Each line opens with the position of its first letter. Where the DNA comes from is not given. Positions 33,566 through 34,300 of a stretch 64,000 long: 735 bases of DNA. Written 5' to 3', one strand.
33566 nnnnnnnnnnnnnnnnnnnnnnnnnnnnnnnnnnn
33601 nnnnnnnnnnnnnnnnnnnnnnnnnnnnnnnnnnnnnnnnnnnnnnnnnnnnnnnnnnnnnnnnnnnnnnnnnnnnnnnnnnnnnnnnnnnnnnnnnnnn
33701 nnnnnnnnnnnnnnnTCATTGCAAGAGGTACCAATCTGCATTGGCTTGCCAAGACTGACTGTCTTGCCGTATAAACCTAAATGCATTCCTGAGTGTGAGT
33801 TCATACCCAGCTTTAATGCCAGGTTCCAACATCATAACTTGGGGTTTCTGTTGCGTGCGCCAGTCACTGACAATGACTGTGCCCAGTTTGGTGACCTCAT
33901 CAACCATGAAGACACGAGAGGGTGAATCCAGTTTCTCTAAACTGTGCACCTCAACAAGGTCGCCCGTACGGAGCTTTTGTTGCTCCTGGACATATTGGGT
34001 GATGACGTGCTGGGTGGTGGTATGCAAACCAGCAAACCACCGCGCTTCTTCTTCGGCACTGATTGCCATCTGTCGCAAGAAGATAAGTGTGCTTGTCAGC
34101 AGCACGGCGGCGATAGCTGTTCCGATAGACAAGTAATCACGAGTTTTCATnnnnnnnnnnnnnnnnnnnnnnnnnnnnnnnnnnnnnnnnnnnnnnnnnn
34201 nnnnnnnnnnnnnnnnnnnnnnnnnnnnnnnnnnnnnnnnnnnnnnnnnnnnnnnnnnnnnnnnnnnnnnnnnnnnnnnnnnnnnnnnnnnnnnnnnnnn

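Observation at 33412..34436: About 1 kb GC-rich foreign cassette in the ribosomal spc operon, between rplE (L5) and rpsN (S14)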

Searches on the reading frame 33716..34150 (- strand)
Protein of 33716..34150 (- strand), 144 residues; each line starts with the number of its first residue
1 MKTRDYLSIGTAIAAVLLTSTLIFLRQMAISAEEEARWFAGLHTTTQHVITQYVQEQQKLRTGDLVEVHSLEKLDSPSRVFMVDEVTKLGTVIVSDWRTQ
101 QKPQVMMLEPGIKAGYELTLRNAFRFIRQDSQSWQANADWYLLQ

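Call 6: search_protein_families(library=pfam, proteins=[window:33716-34150:-], max_evalue=1)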
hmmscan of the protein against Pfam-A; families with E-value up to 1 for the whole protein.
window:33716-34150:- (144 aa): 1 family
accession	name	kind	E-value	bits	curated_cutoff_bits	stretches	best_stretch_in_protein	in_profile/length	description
PF17092.11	PCB_OB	-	0.11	13.6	27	1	29-105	58-111/111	Penicillin-binding protein OB-like domain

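Call 7: find_homologous_proteins(query=window:33716-34150:-, max_evalue=0.01)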
Query window:33716-34150:- (144 aa): 1 proteins with E <= 0.01 among 17 candidates.
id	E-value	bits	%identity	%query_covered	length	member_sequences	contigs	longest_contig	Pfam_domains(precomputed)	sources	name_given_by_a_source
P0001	3.7e-88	310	100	100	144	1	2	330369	-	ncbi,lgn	-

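Call 9: find_encoding_contigs(protein=P0001, flank=3000, max_places=6)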
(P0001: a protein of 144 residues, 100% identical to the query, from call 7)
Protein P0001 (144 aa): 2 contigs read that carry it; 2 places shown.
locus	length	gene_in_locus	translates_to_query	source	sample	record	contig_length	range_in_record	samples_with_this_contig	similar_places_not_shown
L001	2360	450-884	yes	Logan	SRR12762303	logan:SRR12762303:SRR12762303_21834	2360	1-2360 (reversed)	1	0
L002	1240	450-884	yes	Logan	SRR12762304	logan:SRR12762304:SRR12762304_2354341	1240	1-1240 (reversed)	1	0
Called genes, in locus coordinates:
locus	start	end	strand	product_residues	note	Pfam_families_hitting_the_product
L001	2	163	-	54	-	?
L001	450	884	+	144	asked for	-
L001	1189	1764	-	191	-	PF00281:Ribosomal_L5, PF00673:Ribosomal_L5_C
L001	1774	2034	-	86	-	PF22682:Ribosomal_uL24m-like (weak), PF00467:KOW, PF17136:ribosomal_L24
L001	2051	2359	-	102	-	?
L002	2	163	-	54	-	?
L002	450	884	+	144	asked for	-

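Call 11: find_encoding_contigs(protein=P0003, flank=4000, max_places=8)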
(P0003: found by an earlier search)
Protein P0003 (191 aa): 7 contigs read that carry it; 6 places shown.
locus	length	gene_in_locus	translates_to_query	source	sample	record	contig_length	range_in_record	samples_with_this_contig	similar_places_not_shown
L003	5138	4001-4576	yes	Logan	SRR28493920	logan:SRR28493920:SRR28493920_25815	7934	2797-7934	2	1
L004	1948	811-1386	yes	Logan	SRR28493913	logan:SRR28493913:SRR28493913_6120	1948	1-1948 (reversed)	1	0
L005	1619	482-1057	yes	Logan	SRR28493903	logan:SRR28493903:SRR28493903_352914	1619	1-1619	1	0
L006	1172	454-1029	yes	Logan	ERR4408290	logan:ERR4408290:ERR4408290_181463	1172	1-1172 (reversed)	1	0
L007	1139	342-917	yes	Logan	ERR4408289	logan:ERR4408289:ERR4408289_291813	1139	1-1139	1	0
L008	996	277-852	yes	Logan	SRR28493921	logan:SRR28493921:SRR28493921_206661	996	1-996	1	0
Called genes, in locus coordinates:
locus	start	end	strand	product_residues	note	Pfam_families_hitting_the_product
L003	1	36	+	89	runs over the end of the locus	PF00276:Ribosomal_L23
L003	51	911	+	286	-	PF00181:Ribosomal_L2_N, PF03947:Ribosomal_L2_C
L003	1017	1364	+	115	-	PF00203:Ribosomal_S19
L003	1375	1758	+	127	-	PF00237:Ribosomal_L22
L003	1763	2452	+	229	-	PF07650:KH_2, PF00189:Ribosomal_S3_C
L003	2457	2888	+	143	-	PF00252:Ribosomal_L16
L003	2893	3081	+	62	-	PF00831:Ribosomal_L29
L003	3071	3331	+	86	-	PF00366:Ribosomal_S17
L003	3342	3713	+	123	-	PF00238:Ribosomal_L14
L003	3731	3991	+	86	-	PF22682:Ribosomal_uL24m-like (weak), PF00467:KOW, PF17136:ribosomal_L24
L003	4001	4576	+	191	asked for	PF00281:Ribosomal_L5, PF00673:Ribosomal_L5_C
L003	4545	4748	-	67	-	-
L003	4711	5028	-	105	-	PF05973:Gp49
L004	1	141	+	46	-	?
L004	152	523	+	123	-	PF00238:Ribosomal_L14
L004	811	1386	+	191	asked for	PF00281:Ribosomal_L5, PF00673:Ribosomal_L5_C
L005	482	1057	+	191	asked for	PF00281:Ribosomal_L5, PF00673:Ribosomal_L5_C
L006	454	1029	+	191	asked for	PF00281:Ribosomal_L5, PF00673:Ribosomal_L5_C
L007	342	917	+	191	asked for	PF00281:Ribosomal_L5, PF00673:Ribosomal_L5_C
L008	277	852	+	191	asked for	PF00281:Ribosomal_L5, PF00673:Ribosomal_L5_C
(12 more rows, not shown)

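Call 12: find_encoding_contigs(protein=P0004, flank=4000, max_places=8)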
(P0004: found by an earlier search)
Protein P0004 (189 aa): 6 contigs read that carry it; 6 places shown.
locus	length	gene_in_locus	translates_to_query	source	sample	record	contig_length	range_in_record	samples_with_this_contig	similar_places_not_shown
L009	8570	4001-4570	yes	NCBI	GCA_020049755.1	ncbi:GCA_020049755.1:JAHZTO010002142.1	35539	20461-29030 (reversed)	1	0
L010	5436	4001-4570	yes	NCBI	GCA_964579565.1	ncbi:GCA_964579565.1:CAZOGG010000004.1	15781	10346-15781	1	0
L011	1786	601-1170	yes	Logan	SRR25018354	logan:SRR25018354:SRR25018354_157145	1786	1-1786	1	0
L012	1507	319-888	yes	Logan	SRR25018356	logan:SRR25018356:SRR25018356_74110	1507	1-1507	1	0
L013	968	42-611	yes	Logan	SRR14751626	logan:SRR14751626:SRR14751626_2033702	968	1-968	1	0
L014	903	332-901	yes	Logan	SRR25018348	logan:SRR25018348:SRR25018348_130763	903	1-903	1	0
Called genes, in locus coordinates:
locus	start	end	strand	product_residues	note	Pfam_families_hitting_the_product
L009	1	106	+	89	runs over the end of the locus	PF00276:Ribosomal_L23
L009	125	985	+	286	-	PF00181:Ribosomal_L2_N, PF03947:Ribosomal_L2_C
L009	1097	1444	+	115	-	PF00203:Ribosomal_S19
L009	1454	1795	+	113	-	PF00237:Ribosomal_L22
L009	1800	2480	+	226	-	PF07650:KH_2, PF00189:Ribosomal_S3_C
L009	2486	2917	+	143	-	PF00252:Ribosomal_L16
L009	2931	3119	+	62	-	PF00831:Ribosomal_L29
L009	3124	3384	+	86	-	PF00366:Ribosomal_S17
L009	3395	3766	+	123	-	PF00238:Ribosomal_L14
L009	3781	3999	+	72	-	PF00467:KOW, PF17136:ribosomal_L24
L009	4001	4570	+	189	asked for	PF00281:Ribosomal_L5, PF00673:Ribosomal_L5_C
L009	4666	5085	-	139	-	-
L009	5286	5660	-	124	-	-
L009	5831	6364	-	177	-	PF10543:ORF6N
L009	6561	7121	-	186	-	-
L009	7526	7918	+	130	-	PF00410:Ribosomal_S8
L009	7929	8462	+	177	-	PF00347:Ribosomal_L6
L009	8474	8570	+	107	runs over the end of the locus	PF00861:Ribosomal_L18p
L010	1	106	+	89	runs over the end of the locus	PF00276:Ribosomal_L23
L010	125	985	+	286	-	PF00181:Ribosomal_L2_N, PF03947:Ribosomal_L2_C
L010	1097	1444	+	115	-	PF00203:Ribosomal_S19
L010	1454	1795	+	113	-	PF00237:Ribosomal_L22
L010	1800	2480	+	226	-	PF07650:KH_2, PF00189:Ribosomal_S3_C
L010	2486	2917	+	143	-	PF00252:Ribosomal_L16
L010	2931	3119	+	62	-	PF00831:Ribosomal_L29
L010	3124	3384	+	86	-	PF00366:Ribosomal_S17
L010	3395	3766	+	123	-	PF00238:Ribosomal_L14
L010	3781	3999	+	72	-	PF00467:KOW, PF17136:ribosomal_L24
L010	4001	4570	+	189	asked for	PF00281:Ribosomal_L5, PF00673:Ribosomal_L5_C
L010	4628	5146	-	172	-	-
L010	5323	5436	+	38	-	?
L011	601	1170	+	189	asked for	PF00281:Ribosomal_L5, PF00673:Ribosomal_L5_C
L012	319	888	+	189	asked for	PF00281:Ribosomal_L5, PF00673:Ribosomal_L5_C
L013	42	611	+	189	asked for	PF00281:Ribosomal_L5, PF00673:Ribosomal_L5_C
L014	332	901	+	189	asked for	PF00281:Ribosomal_L5, PF00673:Ribosomal_L5_C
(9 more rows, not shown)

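Call 22: search_protein_families(library=pfam, proteins=[L003:4545-4748:-, L003:4711-5028:-, L009:4666-5085:-, L009:5286-5660:-, L009:5831-6364:-, L009:6561-7121:-, L010:4628-5146:-], max_evalue=0.01)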
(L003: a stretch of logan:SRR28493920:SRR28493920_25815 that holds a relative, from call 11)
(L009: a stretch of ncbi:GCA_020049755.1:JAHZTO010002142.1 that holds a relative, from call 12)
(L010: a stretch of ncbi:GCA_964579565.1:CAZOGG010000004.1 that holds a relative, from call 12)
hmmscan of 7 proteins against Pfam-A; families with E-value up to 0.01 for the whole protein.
L003:4545-4748:- (67 aa): 0 families

L003:4711-5028:- (105 aa): 1 family
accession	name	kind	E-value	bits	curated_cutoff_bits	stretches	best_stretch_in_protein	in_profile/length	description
PF05973.20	Gp49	-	2.4e-11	44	23.9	1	18-100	1-90/90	Phage derived protein Gp49-like (DUF891)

L009:4666-5085:- (139 aa): 0 families

L009:5286-5660:- (124 aa): 0 families

L009:5831-6364:- (177 aa): 1 family
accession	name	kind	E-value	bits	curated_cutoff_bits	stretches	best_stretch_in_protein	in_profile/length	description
PF10543.14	ORF6N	-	1.7e-32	112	27.8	1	16-105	2-86/86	ORF6N domain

L009:6561-7121:- (186 aa): 0 families

L010:4628-5146:- (172 aa): 2 families
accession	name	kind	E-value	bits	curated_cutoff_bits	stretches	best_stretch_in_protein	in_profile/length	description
PF18819.6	MuF_C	-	5.6e-05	23.7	27.6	1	64-143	6-88/103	Phage MuF-C-terminal domain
PF18810.6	PBECR2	-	0.0066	17.1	27.1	1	46-142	24-112/120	phage-Barnase-EndoU-ColicinE5/D-RelE like nuclease2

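Call 31: search_protein_representatives(protein=window:33716-34150:-)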
Query: 144 residues. Proteins with E-value up to 0.001 (for the whole library): 3; up to 1e-10: 3; up to 1e-30: 1. The best 3 are listed.
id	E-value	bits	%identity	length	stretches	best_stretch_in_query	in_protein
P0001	1.2e-88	310.1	100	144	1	1-144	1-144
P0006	3.7e-16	75.5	41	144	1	17-144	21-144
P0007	7.6e-16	74.5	38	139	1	24-144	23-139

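Call 32: predict_structure(protein=window:33716-34150:-)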
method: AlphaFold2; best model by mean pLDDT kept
length: 144 residues; sequences in the alignment: 1
mean_pLDDT: 50.6   pTM: 0.38
mean pLDDT of the five models: 50.6, 47.1, 43.9, 42.8, 35.9
residues with pLDDT >= 90: 0; 70-90: 20; 50-70: 51; < 50: 73
segments of 3 or more residues with pLDDT < 50: 35-58, 70-76, 88-90, 107-144
pLDDT, mean of each block of 10 residues (from residue 1): 62 85 73 47 29 41 59 50 58 60 47 28 38 35 42
secondary structure, 60 per line:
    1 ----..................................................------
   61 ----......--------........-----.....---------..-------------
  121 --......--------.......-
elements in order: H5-54 E65-70 E79-86 E92-96 E123-128 E137-143

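Call 34: find_encoding_contigs(protein=P0006, flank=6000, max_places=6)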
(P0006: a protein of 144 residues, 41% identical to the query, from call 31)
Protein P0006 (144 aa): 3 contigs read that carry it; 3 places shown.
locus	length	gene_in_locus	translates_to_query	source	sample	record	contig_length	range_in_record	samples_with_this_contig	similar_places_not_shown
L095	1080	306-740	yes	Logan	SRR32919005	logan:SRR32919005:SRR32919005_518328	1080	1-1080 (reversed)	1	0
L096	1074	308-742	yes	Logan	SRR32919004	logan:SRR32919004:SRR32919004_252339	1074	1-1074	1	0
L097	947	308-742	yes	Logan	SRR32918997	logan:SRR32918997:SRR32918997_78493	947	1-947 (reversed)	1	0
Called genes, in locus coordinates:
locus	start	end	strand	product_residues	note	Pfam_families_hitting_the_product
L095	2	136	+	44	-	?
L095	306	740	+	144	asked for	-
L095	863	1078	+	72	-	?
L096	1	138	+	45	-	?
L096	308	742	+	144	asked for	-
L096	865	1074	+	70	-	?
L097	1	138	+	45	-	?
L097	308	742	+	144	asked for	-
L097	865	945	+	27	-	?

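Call 35: find_encoding_contigs(protein=P0007, flank=6000, max_places=6)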
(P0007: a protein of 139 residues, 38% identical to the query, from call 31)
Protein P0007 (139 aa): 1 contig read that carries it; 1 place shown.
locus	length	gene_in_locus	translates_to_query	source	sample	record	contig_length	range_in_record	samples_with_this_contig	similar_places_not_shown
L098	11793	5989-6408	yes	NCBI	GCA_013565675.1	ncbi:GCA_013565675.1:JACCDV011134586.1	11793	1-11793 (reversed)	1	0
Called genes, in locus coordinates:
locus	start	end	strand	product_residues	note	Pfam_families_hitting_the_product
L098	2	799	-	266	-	?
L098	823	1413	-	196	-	PF05656:DUF805 (weak)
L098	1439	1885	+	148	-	PF01668:SmpB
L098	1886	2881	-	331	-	PF00188:CAP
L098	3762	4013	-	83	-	-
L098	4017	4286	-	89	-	-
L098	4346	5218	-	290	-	PF12762:DDE_Tnp_IS1595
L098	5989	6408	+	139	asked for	-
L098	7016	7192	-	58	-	PF01381:HTH_3, PF13443:HTH_26, PF13560:HTH_31 (weak)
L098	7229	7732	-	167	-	PF11188:DUF2975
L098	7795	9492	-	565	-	PF00999:Na_H_Exchanger, PF02254:TrkA_N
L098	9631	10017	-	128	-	PF02452:PemK_toxin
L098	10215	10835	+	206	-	PF02142:MGS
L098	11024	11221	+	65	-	PF00313:CSD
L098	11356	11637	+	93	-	PF02325:CCB3_YggT (weak)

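Call 39: find_homologous_proteins(query=A2, max_evalue=0.01)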
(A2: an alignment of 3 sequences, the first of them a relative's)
Query A2 (3 sequences) (144 aa, profile of the alignment): 5 proteins with E <= 0.01 among 686 candidates.
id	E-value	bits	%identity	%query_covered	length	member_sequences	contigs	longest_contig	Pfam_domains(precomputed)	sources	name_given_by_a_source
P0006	2.2e-68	246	45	66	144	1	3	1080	-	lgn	-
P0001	2.4e-65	237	100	100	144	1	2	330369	-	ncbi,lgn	-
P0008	3.9e-61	223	39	91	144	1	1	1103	-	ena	-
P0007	5.7e-56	206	40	75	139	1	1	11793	-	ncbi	-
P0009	2.6e-44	168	33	94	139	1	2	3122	-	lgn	-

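Call 40: find_encoding_contigs(protein=P0009, flank=4000, max_places=4)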
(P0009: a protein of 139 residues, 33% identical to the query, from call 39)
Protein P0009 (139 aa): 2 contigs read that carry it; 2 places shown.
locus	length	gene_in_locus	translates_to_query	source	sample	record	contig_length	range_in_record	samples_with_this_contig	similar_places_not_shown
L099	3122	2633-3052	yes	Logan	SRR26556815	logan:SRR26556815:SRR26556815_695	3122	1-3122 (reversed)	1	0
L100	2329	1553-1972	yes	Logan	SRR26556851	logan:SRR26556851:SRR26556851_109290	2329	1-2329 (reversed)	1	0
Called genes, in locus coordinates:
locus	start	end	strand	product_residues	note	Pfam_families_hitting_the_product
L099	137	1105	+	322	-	PF25342:GT_PLOD (weak)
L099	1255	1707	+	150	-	-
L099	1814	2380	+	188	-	-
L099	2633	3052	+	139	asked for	-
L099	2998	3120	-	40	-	?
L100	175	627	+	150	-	-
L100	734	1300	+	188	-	-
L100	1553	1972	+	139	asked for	-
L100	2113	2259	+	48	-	-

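Call 41: find_encoding_contigs(protein=P0008, flank=4000, max_places=4)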
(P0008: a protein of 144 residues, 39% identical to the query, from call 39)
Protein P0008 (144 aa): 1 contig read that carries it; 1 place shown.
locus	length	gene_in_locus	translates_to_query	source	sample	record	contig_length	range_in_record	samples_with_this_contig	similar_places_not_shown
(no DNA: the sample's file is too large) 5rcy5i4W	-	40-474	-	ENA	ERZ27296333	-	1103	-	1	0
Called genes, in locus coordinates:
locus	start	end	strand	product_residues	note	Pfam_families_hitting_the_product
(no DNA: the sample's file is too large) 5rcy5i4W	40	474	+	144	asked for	-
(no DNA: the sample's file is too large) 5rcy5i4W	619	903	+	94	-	-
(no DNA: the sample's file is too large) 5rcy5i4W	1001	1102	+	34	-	?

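Call 54: predict_structure(alignment_id=A3)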
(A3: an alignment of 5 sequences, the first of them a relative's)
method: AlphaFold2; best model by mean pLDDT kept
length: 144 residues; sequences in the alignment: 5
mean_pLDDT: 81.7   pTM: 0.70
mean pLDDT of the five models: 81.7, 81.2, 81.0, 80.9, 79.4
residues with pLDDT >= 90: 62; 70-90: 57; 50-70: 21; < 50: 4
segments of 3 or more residues with pLDDT < 50: 134-136
pLDDT, mean of each block of 10 residues (from residue 1): 58 81 80 88 92 91 90 82 91 81 77 92 87 56 76
secondary structure, 60 per line:
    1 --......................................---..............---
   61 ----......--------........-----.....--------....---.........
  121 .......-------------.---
elements in order: H3-40 H44-57 E65-70 E79-86 E92-96 E105-108 H112-121 E122-127

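Call 76: search_protein_families(library=pfam, alignment_id=A6, max_evalue=0.00001)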
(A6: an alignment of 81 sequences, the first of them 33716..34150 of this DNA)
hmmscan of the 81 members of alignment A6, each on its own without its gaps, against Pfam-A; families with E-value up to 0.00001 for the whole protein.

A. member 1, window:33716-34150:- (144 aa): 0 families

B. families by the number of members that match (of 81 scanned): 40 families (the first 25 are shown)
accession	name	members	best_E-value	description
PF08281.18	Sigma70_r4_2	4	2.1e-10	Sigma-70, region 4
PF10543.14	ORF6N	3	4.6e-34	ORF6N domain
PF16656.11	Pur_ac_phosph_N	3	4e-26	Purple acid Phosphatase, N-terminal domain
PF04542.20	Sigma70_r2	3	4.9e-13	Sigma-70 region 2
PF18915.5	DUF5667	3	5.2e-11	Domain of unknown function (DUF5667)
PF04545.22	Sigma70_r4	3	1.8e-09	Sigma-70, region 4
PF13385.13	Laminin_G_3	2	6.9e-68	Concanavalin A-like lectin/glucanases superfamily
PF05970.20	PIF1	2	6.4e-39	PIF1-like helicase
PF01145.31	Band_7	2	3.6e-24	SPFH domain / Band 7 family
PF00196.25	GerE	2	5.2e-16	Bacterial regulatory proteins, luxR family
PF13604.12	AAA_30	2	6.4e-16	AAA domain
PF13245.12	AAA_19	2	4.7e-15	AAA domain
PF21530.3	Pif1_2B_dom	2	1.4e-10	DNA helicase Pif1, 2B domain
PF02452.23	PemK_toxin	2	1.9e-09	PemK-like, MazF-like toxin of type II toxin-antitoxin system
PF00041.27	fn3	2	2.6e-09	Fibronectin type III domain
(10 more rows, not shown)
